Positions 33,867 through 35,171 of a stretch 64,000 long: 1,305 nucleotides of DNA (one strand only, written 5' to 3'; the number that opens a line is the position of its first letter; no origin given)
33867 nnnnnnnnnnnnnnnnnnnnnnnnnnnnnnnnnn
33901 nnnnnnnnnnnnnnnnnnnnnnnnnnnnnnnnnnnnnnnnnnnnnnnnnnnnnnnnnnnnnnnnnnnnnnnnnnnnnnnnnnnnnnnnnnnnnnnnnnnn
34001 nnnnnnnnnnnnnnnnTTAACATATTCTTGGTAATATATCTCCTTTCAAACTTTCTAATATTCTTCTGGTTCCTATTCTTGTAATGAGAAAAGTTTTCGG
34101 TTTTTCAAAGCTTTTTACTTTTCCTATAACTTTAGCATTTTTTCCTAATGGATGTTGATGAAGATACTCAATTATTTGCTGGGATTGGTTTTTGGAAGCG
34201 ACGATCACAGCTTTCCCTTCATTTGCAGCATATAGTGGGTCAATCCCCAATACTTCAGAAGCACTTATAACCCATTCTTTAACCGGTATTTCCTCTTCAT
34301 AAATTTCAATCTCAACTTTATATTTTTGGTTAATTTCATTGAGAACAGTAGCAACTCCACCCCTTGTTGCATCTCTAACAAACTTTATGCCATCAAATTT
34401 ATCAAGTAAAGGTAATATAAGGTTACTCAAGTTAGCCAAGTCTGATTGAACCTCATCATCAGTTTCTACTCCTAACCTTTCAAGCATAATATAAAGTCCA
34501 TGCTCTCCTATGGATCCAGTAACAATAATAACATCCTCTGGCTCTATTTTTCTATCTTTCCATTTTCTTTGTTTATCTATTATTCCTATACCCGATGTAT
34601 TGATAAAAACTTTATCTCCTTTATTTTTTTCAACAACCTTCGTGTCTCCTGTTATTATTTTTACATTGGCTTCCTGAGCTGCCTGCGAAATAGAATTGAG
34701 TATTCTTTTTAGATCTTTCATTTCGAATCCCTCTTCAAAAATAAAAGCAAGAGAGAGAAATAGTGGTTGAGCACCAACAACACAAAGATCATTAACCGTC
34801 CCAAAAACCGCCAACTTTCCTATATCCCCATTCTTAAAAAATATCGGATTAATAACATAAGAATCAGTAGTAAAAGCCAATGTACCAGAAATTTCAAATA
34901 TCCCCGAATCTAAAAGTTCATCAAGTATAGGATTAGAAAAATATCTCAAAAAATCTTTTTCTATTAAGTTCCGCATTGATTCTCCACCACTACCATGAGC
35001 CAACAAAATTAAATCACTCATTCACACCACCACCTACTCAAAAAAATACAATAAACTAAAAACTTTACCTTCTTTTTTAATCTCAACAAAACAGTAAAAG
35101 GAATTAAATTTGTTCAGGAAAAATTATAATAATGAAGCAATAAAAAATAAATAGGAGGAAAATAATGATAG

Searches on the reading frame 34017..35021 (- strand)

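Call 3: search_protein_families(library=ncbifam, proteins=[window:34017-35021:-], max_evalue=0.001)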
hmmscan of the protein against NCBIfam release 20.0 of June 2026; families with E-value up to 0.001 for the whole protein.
window:34017-35021:- (334 aa): 11 families
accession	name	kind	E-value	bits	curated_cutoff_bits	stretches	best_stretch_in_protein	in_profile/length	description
TIGR02124.1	hypE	equivalog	9e-127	422.6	251.6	1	5-334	2-332/332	hydrogenase expression/formation protein HypE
TIGR01379.1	thiL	equivalog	3.3e-19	69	184.15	1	48-307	38-298/320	thiamine-phosphate kinase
NF004353.0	PRK05731.2-2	equivalog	6.2e-19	68.2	301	1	59-266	46-246/311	thiamine-phosphate kinase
TIGR00878.1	purM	equivalog_domain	4.1e-14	52.5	236.35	1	67-303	77-330/332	phosphoribosylformylglycinamidine cyclo-ligase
NF004351.0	PRK05731.1-4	equivalog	4.9e-10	39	324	1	65-264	72-266/321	thiamine-phosphate kinase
TIGR00476.1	selD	equivalog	9.8e-10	38.1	125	1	38-267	47-273/311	selenide, water dikinase SelD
TIGR01736.1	FGAM_synth_II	equivalog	4.5e-09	35.2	525.75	1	74-304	96-332/718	phosphoribosylformylglycinamidine synthase subunit PurL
NF004350.0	PRK05731.1-1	equivalog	5.5e-08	32.1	441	1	47-191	41-183/325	thiamine-phosphate kinase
NF004354.0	PRK05731.2-3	equivalog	8.5e-08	31.9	204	1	62-174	44-150/273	thiamine-phosphate kinase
NF002290.1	PRK01213.1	equivalog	1.1e-07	30.5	648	1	38-304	425-691/723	phosphoribosylformylglycinamidine synthase subunit PurL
NF038049.1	SelD_rel_HyperS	equivalog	8.6e-06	24.5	250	0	210-304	344-438/465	SelD-related putative sulfur metabolism protein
